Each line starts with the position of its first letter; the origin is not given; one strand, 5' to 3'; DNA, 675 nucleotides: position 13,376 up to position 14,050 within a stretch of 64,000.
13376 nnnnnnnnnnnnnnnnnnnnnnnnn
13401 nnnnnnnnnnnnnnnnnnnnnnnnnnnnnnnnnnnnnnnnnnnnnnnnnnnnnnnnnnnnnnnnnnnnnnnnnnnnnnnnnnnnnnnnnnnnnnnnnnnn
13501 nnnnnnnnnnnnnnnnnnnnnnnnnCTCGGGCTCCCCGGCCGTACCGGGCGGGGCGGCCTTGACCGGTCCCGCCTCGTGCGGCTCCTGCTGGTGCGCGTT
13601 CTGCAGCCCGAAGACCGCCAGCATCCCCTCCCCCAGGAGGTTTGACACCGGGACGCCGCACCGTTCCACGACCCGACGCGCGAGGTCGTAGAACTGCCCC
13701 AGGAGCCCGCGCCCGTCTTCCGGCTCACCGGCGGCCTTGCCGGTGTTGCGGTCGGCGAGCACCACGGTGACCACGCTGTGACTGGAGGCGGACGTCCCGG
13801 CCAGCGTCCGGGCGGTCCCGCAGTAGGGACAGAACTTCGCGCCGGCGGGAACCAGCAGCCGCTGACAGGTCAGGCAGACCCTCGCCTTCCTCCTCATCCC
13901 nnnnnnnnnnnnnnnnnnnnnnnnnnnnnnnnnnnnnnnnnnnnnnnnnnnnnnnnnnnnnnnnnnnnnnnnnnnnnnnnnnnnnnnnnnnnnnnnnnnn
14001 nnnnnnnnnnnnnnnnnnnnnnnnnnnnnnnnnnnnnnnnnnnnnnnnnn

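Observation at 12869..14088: CRP-family regulator built on an adenylate-cyclase-like N-terminus, with its own CRP box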

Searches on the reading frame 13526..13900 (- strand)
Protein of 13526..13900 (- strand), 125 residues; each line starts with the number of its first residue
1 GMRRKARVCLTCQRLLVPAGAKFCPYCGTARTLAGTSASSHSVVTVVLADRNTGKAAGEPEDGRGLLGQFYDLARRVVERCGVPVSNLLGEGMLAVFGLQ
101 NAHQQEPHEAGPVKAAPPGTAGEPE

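Call 3: search_protein_families(library=pfam, proteins=[window:13571-13900:-], max_evalue=10)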
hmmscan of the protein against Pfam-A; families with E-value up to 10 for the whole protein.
window:13571-13900:- (110 aa): 11 families
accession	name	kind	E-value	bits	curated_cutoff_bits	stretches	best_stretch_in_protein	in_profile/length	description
PF12773.13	DZR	-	0.00014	22.4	27.3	1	6-28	24-45/45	Double zinc ribbon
PF08772.16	Zn_ribbon_NOB1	-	0.00077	20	24.9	1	4-42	6-43/72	Nin one binding (NOB1) Zn-ribbon like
PF18912.6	DZR_2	-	0.0012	19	27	1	4-30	19-45/56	Double zinc ribbon domain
PF13240.11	Zn_Ribbon_1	-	0.0024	18.1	25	1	17-29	9-21/23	zinc-ribbon domain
PF10122.14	Zn_ribbon_Com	-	0.0057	16.5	22.9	1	2-40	1-43/52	Mu-like prophage protein Com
PF12172.15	zf-ChsH2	-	0.011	15.9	23.2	1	6-29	11-33/37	ChsH2, rubredoxin-like zinc ribbon domain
PF17032.10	Zn_ribbon_15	-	0.059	14.6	28.9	1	5-28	51-73/73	zinc-ribbon family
PF13248.11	Zn_ribbon_3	-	0.078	12.9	27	1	16-29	11-24/26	zinc-ribbon domain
PF10571.15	UPF0547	-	0.085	13.4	29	1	12-28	6-21/26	Uncharacterised protein family UPF0547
PF11682.14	Zn_ribbon_11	-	0.89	9.7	24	1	9-29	8-26/37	Probable zinc-ribbon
PF09297.16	Zn_ribbon_NUD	-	9.6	6.4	24.8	1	22-30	4-12/32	NADH pyrophosphatase zinc ribbon domain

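Call 4: search_protein_families(library=ncbifam, proteins=[window:13571-13900:-], max_evalue=10)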
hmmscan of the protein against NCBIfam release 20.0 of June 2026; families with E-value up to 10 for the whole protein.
window:13571-13900:- (110 aa): 6 families
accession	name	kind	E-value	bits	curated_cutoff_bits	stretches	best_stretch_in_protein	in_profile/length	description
NF049861.1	SCO2400_fam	subfamily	0.018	15.6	55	1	9-52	4-45/136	SCO2400 family protein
NF011481.0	PRK14890.1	equivalog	0.026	14.6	61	1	4-30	7-36/61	putative Zn-ribbon RNA-binding protein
NF045510.1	4Cys_prefix_kin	domain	0.055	13.7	24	1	11-29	6-24/26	4-Cys prefix domain-containing protein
NF041664.1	RNAP_arch_Epp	equivalog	0.076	13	50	1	7-32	1-23/57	transcription elongation factor subunit Spt4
NF038191.1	V_Cas12k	exception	0.12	10.7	150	1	25-77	438-489/629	type V CRISPR-associated protein Cas12k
TIGR02546.1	III_secr_ATP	equivalog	0.13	11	604.75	1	45-83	247-285/423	type III secretion system ATPase SctN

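Call 5: find_homologous_proteins(query=window:13526-13900:-, max_evalue=0.01)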
Query window:13526-13900:-: 310 candidates shared short words with the query, none scored E <= 0.01.

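Call 15: search_protein_representatives(protein=window:13526-13900:-)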
Query: 125 residues. Proteins with E-value up to 0.001 (for the whole library): 1535; up to 1e-10: 20; up to 1e-30: 1. The best 150 are listed.
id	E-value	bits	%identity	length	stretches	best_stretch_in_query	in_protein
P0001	3.2e-76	270.0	100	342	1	2-125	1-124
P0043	8.1e-15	71.6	31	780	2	8-111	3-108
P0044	7.9e-14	68.4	32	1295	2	3-107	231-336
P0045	1.2e-13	67.9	32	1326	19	11-38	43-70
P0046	1.5e-13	67.6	32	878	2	9-106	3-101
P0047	1.1e-12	64.8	45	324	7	5-43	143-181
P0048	1.2e-12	64.7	31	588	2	8-109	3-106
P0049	2.5e-12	63.6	38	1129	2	8-110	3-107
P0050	3.2e-12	63.2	44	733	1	9-110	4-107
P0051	3.5e-12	63.1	32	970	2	7-108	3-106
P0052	1.0e-11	61.6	39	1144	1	8-114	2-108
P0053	1.5e-11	61.0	45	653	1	8-110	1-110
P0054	1.6e-11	61.0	32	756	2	6-116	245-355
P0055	1.7e-11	60.9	40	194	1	8-109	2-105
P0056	2.4e-11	60.4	38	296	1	6-110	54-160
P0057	2.7e-11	60.2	37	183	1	8-110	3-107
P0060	7.8e-11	58.8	40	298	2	16-114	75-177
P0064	1.6e-10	57.7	42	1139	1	6-110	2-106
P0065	1.7e-10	57.7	38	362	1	11-110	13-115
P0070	3.4e-10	56.7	38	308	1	8-110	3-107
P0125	9.9e-09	52.0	34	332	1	8-110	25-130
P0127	1.0e-08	51.9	35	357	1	17-116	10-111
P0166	3.5e-08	50.2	36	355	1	9-110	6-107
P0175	4.1e-08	50.0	39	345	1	7-110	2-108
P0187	5.7e-08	49.5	43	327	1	8-110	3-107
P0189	5.9e-08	49.5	35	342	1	22-110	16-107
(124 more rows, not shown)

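Call 20: search_protein_families(library=pfam, proteins=[P0043, P0046, P0048, P0049, P0050, P0052, P0053, P0055, P0057, P0064], max_evalue=0.001)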
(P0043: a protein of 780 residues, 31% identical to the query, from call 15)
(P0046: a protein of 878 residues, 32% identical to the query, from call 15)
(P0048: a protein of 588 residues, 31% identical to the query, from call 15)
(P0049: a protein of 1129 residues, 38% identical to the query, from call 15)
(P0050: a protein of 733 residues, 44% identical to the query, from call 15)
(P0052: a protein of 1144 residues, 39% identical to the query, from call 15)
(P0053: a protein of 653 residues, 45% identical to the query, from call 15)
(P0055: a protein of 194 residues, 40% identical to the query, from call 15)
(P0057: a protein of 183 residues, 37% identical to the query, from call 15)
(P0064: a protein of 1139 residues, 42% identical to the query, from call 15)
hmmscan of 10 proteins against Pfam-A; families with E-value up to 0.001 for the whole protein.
P0043 (780 aa): 5 families
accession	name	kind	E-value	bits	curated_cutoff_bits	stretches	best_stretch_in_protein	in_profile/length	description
PF00211.25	Guanylate_cyc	-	9.1e-35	120.3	21.9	2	265-436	5-175/183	Adenylate and Guanylate cyclase catalytic domain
PF13191.12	AAA_16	-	8.3e-21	75.6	32.6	1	462-632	3-166/167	AAA ATPase domain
PF12773.13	DZR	-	5.3e-06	26.9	27.3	0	4-22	1-19/45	Double zinc ribbon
PF13401.12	AAA_22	-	8.9e-06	26.5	27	1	484-639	5-128/130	AAA domain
PF13240.11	Zn_Ribbon_1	-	0.00022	21.3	25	0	235-256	2-23/23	zinc-ribbon domain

P0046 (878 aa): 3 families
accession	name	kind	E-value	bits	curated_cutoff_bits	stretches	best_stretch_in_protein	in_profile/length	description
PF00211.25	Guanylate_cyc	-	2.5e-28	99.4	21.9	2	268-434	8-175/183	Adenylate and Guanylate cyclase catalytic domain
PF13191.12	AAA_16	-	1.3e-15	58.8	32.6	1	458-629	2-166/167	AAA ATPase domain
PF12773.13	DZR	-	2.8e-05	24.6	27.3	0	3-25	1-23/45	Double zinc ribbon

P0048 (588 aa): 4 families
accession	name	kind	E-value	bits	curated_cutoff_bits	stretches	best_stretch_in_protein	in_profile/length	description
PF00211.25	Guanylate_cyc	-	2.1e-33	115.9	21.9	2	238-414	5-179/183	Adenylate and Guanylate cyclase catalytic domain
PF13191.12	AAA_16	-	3.3e-13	50.9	32.6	1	434-525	3-92/167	AAA ATPase domain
PF13240.11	Zn_Ribbon_1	-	5.6e-06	26.4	25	1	4-25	2-23/23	zinc-ribbon domain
PF12773.13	DZR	-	0.00028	21.4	27.3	1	4-26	1-23/45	Double zinc ribbon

P0049 (1129 aa): 5 families
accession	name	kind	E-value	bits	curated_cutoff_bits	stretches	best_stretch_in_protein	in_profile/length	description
PF13191.12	AAA_16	-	1.2e-21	78.4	32.6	1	230-410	2-167/167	AAA ATPase domain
PF00211.25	Guanylate_cyc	-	3.5e-14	53.3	21.9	1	36-204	7-175/183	Adenylate and Guanylate cyclase catalytic domain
PF13401.12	AAA_22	-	6.4e-11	43.1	27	1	254-413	6-124/130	AAA domain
PF13240.11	Zn_Ribbon_1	-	6.2e-06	26.3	25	1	4-25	2-23/23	zinc-ribbon domain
PF12773.13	DZR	-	0.00013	22.5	27.3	1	4-26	1-23/45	Double zinc ribbon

P0050 (733 aa): 7 families
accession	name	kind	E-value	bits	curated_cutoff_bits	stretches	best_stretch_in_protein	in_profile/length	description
PF13191.12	AAA_16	-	7.2e-24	85.6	32.6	1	229-410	1-167/167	AAA ATPase domain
PF00211.25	Guanylate_cyc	-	2.9e-15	56.8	21.9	1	34-204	5-175/183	Adenylate and Guanylate cyclase catalytic domain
PF13401.12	AAA_22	-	1.6e-07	32.2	27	1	255-411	7-122/130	AAA domain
PF12773.13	DZR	-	1.2e-05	25.8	27.3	1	4-25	1-22/45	Double zinc ribbon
PF13240.11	Zn_Ribbon_1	-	1.2e-05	25.3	25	1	4-25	2-23/23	zinc-ribbon domain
PF13248.11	Zn_ribbon_3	-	0.00028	20.7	27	1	3-25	4-26/26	zinc-ribbon domain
PF10571.15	UPF0547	-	0.00044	20.8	29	1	4-22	3-21/26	Uncharacterised protein family UPF0547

P0052 (1144 aa): 10 families
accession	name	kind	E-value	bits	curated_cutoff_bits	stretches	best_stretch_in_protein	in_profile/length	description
PF00211.25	Guanylate_cyc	-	9.3e-20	71.4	21.9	1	30-196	4-172/183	Adenylate and Guanylate cyclase catalytic domain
PF13191.12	AAA_16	-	1.3e-18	68.5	32.6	1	221-399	1-167/167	AAA ATPase domain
PF13424.12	TPR_12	-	1.6e-18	67.1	30.1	3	726-792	9-77/77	Tetratricopeptide repeat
PF00515.34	TPR_1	-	9.3e-11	41.5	27.8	0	680-704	1-25/34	Tetratricopeptide repeat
PF07719.23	TPR_2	-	1.3e-10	41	27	0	680-707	1-28/34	Tetratricopeptide repeat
PF17874.7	TPR_MalT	-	3.4e-09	36.9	45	1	847-1104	43-300/336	MalT-like TPR region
PF13181.12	TPR_8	-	2.3e-07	30.9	25.7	0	725-750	6-31/34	Tetratricopeptide repeat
PF13374.12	TPR_10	-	1e-06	29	27.5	0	759-796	1-38/42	Tetratricopeptide repeat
PF13432.12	TPR_16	-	7.6e-05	23.5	32.7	0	726-787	3-58/65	Tetratricopeptide repeat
PF12773.13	DZR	-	0.00032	21.3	27.3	1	3-25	1-23/45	Double zinc ribbon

P0053 (653 aa): 4 families
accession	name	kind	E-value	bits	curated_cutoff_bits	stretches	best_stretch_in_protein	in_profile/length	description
PF13191.12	AAA_16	-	8.1e-23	82.2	32.6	1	232-420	1-166/167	AAA ATPase domain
PF00211.25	Guanylate_cyc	-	4.3e-13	49.7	21.9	1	38-190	6-155/183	Adenylate and Guanylate cyclase catalytic domain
PF13240.11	Zn_Ribbon_1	-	1.4e-05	25.1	25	1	2-22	2-22/23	zinc-ribbon domain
PF13401.12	AAA_22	-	1.8e-05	25.5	27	1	258-411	7-109/130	AAA domain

P0055 (194 aa): 6 families
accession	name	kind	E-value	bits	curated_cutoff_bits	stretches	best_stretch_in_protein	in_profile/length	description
PF00211.25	Guanylate_cyc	-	1.3e-17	64.5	21.9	1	32-150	4-118/183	Adenylate and Guanylate cyclase catalytic domain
PF13240.11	Zn_Ribbon_1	-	1.3e-09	37.9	25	1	3-24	2-23/23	zinc-ribbon domain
PF12773.13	DZR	-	1.7e-07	31.8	27.3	1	3-25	1-23/45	Double zinc ribbon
PF24463.1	DUF7577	-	3.2e-06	27.1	28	1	2-24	4-26/27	Domain of unknown function (DUF7577)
PF13248.11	Zn_ribbon_3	-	3.5e-05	23.5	27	1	3-22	5-24/26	zinc-ribbon domain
PF24460.1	DUF7575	-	0.00042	20.1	28.5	0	2-24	5-27/28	Domain of unknown function (DUF7575)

P0057 (183 aa): 4 families
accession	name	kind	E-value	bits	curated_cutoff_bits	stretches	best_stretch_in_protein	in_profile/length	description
PF00211.25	Guanylate_cyc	-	1.1e-13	51.6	21.9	1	36-166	7-136/183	Adenylate and Guanylate cyclase catalytic domain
PF12773.13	DZR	-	0.00011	22.7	27.3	1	4-26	1-23/45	Double zinc ribbon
PF13240.11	Zn_Ribbon_1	-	0.00016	21.8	25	1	4-25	2-23/23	zinc-ribbon domain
PF13248.11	Zn_ribbon_3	-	0.00021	21.1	27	1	1-23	2-24/26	zinc-ribbon domain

P0064 (1139 aa): 8 families
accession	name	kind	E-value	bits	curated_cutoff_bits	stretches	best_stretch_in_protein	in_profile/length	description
PF13191.12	AAA_16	-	1.8e-22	81.1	32.6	1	229-398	1-156/167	AAA ATPase domain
PF00211.25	Guanylate_cyc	-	1.1e-16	61.4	21.9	1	32-204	4-176/183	Adenylate and Guanylate cyclase catalytic domain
PF13401.12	AAA_22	-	2.9e-07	31.3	27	1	252-408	4-119/130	AAA domain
PF13424.12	TPR_12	-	4.2e-07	30.5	30.1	0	775-848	2-77/77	Tetratricopeptide repeat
PF13248.11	Zn_ribbon_3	-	5.9e-05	22.8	27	1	5-26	5-26/26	zinc-ribbon domain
PF13240.11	Zn_Ribbon_1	-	6.2e-05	23.1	25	1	5-26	2-23/23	zinc-ribbon domain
PF07719.23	TPR_2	-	0.00022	21.6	27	0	776-806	1-31/34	Tetratricopeptide repeat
PF12773.13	DZR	-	0.0005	20.6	27.3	1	5-26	1-22/45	Double zinc ribbon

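Call 35: search_solved_structures(query=A5, max_evalue=1, show_alignments=2)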
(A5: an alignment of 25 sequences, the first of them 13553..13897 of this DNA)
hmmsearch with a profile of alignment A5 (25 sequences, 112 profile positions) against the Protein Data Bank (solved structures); distinct sequences matched with E-value up to 1: 84 (the best 60 are shown).
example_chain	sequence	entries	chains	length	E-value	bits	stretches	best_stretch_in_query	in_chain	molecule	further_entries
2w01_A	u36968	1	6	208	8.2e-20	74.3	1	35-111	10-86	ADENYLATE CYCLASE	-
6fht_A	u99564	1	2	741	1.6e-19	73.4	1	35-111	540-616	Bacteriophytochrome,Adenylate cyclase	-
1wc0_A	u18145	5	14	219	7.2e-14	55.2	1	34-101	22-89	ADENYLATE CYCLASE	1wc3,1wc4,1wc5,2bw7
3r5g_A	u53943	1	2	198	9.7e-14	54.8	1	34-103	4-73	CyaB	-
1wc1_A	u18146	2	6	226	1.3e-13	54.4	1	36-101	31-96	ADENYLATE CYCLASE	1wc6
5oyh_A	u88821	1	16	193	3.1e-09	40.3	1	33-111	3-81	Nucleotide cyclase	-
5x4t_A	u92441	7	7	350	3.7e-09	40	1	42-101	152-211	Photoactivated adenylyl cyclase | Family 3 adenylate cyclase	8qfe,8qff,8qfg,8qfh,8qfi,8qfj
9f1z_A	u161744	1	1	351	3.7e-09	40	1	42-101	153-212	Family 3 adenylate cyclase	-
5x4u_A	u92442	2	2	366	4e-09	39.9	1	42-101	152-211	Photoactivated adenylyl cyclase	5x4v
4yus_A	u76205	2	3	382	4.2e-09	39.8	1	42-101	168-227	Family 3 adenylate cyclase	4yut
9f1w_A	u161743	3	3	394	4.5e-09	39.8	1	42-101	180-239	Family 3 adenylate cyclase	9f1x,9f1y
5mbg_A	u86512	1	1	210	4.7e-09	39.7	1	42-99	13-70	Beta subunit of photoactivated adenylyl cyclase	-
6sir_A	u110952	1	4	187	5.4e-09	39.5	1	32-111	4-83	Nucleotide cyclase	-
6aoa_A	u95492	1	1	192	7.7e-09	39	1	33-110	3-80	Bacterio-rhodopsin/guanylyl cyclase 1 fusion protein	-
5mbh_A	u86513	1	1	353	1.1e-08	38.4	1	42-99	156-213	Beta subunit of photoactivated adenylyl cyclase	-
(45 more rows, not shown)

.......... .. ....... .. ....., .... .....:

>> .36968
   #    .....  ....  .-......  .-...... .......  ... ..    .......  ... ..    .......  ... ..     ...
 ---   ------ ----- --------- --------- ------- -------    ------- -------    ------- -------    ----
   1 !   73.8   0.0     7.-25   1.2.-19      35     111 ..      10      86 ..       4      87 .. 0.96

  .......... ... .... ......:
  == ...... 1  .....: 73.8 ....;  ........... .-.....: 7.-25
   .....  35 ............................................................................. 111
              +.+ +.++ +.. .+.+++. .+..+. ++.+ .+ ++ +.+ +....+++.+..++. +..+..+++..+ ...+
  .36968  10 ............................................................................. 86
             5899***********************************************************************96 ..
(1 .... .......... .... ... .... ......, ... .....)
